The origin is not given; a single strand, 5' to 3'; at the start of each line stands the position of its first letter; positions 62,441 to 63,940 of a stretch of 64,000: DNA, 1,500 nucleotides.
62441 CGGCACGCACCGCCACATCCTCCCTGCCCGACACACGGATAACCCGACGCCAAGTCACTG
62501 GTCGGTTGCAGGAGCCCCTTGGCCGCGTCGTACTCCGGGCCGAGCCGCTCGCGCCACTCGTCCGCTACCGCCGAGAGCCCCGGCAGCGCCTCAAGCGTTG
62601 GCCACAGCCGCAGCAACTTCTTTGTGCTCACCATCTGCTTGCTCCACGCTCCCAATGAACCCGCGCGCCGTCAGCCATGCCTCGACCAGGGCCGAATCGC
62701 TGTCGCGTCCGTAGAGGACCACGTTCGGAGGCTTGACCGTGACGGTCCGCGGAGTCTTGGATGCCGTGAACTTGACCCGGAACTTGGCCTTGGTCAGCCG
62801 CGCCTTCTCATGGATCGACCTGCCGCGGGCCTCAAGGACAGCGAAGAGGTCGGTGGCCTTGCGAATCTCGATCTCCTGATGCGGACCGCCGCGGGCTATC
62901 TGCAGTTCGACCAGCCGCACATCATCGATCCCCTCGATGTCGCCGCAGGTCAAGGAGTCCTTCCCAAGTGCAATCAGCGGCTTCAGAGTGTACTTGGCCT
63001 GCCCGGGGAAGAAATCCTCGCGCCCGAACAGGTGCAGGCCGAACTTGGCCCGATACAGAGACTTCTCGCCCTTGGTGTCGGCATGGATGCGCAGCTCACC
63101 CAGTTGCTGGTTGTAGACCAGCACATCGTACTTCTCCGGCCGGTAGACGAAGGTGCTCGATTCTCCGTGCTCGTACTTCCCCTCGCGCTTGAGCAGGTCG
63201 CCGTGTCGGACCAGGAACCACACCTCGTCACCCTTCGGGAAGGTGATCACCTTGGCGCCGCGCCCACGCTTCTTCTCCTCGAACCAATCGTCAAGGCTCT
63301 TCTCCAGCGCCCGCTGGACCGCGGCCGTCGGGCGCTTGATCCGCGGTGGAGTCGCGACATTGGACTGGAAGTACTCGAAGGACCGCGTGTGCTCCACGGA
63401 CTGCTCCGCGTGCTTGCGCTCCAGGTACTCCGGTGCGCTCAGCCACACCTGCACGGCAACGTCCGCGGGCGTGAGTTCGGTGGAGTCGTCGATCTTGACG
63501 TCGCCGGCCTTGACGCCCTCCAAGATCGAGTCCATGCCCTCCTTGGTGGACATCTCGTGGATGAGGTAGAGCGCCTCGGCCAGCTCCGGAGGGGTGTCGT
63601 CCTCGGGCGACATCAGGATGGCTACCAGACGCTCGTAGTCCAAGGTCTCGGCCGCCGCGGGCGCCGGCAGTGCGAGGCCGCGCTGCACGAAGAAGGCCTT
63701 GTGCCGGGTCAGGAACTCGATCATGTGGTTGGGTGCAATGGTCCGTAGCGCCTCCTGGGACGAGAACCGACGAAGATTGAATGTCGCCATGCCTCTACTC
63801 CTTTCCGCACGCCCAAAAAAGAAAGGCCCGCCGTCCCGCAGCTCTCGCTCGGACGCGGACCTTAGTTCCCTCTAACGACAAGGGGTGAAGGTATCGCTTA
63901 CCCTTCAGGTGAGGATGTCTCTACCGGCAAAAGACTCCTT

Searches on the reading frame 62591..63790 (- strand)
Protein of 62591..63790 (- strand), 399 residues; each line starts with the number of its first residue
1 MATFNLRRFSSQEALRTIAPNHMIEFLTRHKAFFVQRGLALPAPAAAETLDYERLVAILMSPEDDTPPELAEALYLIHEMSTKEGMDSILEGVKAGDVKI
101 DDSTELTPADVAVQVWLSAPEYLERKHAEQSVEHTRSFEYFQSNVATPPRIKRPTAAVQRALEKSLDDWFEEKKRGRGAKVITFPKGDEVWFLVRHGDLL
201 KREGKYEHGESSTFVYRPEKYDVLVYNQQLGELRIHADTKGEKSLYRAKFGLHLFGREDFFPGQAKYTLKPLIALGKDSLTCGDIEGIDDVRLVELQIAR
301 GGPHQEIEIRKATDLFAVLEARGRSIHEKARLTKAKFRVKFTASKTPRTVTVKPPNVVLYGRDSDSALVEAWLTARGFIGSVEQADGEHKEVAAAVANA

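Call 32: find_encoding_contigs(protein=window:62591-63790:-, flank=10000, max_places=3)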
Protein window:62591-63790:- (399 aa): 2 contigs read that carry it; 1 place shown.
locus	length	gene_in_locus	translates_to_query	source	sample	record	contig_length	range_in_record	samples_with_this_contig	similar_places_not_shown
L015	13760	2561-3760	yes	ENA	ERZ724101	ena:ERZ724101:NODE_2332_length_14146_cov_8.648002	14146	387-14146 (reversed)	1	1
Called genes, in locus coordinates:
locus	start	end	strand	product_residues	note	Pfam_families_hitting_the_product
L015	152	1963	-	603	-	PF00239:Resolvase, PF07508:Recombinase, PF13408:Zn_ribbon_recom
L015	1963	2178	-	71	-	-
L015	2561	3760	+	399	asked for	-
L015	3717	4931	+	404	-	-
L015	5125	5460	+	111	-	-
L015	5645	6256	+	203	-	PF04542:Sigma70_r2, PF12840:HTH_20 (weak)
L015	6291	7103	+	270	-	PF12684:DUF3799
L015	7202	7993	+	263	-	PF13479:AAA_24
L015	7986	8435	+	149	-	PF05037:DUF669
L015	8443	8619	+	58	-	-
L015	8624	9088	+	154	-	-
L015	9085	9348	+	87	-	-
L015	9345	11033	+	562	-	PF00270:DEAD, PF04851:ResIII, PF00271:Helicase_C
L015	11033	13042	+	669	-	PF09250:Prim-Pol, PF08708:PriCT_1, PF13481:AAA_25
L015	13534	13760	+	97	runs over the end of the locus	-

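Call 33: search_protein_families(library=phrogs, proteins=[window:62591-63790:-], max_evalue=0.001)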
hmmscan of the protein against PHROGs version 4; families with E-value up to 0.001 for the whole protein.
window:62591-63790:- (399 aa): 0 families
